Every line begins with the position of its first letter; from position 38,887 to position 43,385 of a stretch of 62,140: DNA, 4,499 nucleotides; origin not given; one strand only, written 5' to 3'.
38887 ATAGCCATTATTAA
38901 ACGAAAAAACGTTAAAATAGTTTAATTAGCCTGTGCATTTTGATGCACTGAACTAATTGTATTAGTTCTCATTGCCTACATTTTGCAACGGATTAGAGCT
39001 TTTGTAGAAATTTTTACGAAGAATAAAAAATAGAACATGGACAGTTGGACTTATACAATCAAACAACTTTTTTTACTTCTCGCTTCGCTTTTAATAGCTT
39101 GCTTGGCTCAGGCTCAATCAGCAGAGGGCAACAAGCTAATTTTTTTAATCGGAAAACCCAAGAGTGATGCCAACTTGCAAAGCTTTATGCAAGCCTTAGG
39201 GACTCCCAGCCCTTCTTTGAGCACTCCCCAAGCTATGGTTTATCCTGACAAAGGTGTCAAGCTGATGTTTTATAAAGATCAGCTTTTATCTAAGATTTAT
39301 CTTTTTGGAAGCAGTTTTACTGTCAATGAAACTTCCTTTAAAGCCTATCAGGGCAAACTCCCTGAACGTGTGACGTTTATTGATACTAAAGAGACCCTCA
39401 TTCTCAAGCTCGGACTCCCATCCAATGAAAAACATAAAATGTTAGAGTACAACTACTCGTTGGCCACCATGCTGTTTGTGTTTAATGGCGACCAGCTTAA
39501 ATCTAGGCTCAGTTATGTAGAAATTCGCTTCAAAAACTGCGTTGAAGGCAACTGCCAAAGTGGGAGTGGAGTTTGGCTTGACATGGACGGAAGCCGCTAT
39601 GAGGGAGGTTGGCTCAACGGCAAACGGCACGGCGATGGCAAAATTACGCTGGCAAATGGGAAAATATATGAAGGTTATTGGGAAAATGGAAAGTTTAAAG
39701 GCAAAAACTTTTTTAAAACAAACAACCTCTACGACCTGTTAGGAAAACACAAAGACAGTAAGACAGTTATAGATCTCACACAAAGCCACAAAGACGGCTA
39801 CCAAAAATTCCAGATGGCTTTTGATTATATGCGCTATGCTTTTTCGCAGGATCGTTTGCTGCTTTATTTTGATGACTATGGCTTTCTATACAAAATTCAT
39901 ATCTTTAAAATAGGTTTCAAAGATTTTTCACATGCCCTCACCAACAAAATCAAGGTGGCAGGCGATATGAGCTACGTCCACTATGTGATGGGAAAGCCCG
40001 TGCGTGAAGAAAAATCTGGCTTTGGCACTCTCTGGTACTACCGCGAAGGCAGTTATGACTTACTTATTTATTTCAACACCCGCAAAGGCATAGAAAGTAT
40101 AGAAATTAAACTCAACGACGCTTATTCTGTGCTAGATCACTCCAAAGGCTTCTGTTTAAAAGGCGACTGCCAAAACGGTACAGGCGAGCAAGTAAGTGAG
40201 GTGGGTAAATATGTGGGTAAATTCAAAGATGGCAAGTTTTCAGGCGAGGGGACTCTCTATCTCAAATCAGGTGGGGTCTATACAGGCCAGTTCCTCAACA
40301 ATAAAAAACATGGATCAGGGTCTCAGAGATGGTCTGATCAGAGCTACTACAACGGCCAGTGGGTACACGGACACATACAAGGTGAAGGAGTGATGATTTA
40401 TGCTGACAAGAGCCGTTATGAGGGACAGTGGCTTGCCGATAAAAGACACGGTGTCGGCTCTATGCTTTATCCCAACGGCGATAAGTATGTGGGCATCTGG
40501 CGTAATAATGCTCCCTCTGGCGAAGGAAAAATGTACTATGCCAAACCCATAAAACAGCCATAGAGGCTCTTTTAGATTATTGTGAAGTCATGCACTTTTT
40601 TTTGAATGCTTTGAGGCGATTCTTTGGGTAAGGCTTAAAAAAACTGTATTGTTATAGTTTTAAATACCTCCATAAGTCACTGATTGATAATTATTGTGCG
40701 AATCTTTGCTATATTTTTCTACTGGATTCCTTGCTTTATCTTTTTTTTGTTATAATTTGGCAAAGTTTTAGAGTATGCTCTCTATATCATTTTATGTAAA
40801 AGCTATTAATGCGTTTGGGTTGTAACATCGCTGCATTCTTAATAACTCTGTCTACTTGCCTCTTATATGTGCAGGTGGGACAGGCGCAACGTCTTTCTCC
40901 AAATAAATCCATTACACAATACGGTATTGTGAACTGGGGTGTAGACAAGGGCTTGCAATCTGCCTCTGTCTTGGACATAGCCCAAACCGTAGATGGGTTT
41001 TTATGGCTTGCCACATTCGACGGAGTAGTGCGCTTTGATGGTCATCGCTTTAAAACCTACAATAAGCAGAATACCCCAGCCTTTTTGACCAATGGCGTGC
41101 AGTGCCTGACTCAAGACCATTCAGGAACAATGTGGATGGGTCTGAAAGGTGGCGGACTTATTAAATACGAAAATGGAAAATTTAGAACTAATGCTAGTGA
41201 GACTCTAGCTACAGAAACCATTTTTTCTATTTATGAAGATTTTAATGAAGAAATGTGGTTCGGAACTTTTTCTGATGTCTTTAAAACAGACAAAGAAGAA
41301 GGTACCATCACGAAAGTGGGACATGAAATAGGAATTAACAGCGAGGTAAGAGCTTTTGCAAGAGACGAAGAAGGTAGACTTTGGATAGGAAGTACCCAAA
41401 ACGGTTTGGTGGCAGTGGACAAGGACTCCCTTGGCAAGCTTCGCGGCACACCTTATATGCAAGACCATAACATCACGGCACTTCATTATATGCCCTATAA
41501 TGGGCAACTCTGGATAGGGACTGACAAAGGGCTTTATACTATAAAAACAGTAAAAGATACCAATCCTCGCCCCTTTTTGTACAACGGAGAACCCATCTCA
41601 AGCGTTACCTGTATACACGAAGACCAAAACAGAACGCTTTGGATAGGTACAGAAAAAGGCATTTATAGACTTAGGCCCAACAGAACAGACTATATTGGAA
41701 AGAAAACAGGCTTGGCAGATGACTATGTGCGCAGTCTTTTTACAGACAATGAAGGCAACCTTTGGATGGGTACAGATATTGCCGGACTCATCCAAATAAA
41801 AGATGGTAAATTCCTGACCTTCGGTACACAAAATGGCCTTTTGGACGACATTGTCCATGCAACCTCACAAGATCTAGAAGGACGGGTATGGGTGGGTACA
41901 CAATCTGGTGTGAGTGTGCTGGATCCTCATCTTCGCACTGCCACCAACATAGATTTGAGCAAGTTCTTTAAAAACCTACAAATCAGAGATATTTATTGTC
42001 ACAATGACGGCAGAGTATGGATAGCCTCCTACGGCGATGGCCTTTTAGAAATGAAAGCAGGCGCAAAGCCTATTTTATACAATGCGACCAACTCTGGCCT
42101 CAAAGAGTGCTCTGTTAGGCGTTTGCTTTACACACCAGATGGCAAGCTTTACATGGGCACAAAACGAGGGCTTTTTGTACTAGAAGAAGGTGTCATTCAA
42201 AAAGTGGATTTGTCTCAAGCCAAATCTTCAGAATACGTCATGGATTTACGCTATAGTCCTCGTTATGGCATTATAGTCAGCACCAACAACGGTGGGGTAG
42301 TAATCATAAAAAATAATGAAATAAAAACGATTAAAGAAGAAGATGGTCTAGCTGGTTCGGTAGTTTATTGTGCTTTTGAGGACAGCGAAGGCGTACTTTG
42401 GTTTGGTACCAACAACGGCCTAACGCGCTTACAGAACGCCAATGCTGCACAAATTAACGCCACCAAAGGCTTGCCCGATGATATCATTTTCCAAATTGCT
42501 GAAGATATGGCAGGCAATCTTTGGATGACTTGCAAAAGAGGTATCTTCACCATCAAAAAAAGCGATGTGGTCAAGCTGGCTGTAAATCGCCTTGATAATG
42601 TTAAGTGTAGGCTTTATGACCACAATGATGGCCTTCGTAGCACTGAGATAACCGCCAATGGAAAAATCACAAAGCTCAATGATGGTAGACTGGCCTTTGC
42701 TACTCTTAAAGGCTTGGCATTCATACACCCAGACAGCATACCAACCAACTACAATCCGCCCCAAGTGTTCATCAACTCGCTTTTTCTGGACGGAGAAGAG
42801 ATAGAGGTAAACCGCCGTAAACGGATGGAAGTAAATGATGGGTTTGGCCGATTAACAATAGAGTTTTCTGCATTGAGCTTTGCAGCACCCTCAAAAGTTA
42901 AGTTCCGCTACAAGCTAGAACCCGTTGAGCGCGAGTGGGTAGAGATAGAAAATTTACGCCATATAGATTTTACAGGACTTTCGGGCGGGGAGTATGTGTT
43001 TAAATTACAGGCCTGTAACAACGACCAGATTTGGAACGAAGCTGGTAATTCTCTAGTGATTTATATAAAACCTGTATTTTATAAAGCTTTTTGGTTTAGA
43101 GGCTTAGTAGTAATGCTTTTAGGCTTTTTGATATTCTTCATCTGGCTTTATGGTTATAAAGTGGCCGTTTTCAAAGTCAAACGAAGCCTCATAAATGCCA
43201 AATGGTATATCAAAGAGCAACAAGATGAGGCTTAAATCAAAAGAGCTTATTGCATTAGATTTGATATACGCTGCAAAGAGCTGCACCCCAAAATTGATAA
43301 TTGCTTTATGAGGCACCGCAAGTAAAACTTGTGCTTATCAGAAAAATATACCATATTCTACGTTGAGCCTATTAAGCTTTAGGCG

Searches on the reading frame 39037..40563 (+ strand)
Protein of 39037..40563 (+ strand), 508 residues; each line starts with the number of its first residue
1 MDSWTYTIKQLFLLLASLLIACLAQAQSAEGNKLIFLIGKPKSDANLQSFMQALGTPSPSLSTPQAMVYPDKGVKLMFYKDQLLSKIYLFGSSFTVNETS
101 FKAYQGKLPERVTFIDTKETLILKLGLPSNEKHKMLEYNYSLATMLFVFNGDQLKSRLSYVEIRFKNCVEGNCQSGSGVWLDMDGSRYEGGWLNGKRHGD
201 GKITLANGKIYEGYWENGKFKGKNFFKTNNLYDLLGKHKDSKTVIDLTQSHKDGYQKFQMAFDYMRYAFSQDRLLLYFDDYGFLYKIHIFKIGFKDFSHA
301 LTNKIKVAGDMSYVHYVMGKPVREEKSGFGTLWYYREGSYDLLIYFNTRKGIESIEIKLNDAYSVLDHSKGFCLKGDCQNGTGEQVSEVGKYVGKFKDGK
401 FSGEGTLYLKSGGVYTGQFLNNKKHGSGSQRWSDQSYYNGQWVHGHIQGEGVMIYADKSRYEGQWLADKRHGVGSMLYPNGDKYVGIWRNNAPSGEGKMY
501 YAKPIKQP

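Call 18: search_protein_families(library=pfam, proteins=[window:39037-40563:+], max_evalue=0.01)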
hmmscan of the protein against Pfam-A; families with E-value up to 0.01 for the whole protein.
window:39037-40563:+ (508 aa): 1 family
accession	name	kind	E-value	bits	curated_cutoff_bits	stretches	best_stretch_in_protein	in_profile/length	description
PF02493.26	MORN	-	1.7e-28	97.2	22.5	4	461-482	1-22/23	MORN repeat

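Call 20: search_protein_families(library=ncbifam, proteins=[window:39037-40563:+], max_evalue=0.01)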
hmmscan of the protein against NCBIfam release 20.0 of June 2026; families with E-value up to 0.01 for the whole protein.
window:39037-40563:+ (508 aa): 0 families

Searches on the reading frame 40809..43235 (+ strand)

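Call 18: search_protein_families(library=pfam, proteins=[window:40809-43235:+], max_evalue=0.01)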
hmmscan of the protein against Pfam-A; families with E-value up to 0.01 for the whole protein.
window:40809-43235:+ (808 aa): 6 families
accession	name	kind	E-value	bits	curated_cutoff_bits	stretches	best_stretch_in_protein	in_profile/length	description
PF07494.17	Reg_prop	-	4e-51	164.8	20.4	4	513-536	1-24/24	Two component regulator propeller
PF07495.19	Y_Y_Y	-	2.4e-14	53.4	26.6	1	691-754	2-65/65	Y_Y_Y domain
PF23748.1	Beta-prop_LRRK2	-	4.5e-06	26.3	26.9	0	263-284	273-294/359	LRRK2 beta propeller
PF08450.18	SGL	-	5.2e-05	23.4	26.3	0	356-418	50-114/246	SMP-30/Gluconolactonase/LRE-like region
PF23907.1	DUF7249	-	0.00091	20.6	27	0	274-318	15-59/93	Family of unknown function (DUF7249)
PF20067.5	SSL_N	-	0.0034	17.7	18.9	0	441-454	28-41/46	Strictosidine synthase-like, N-terminal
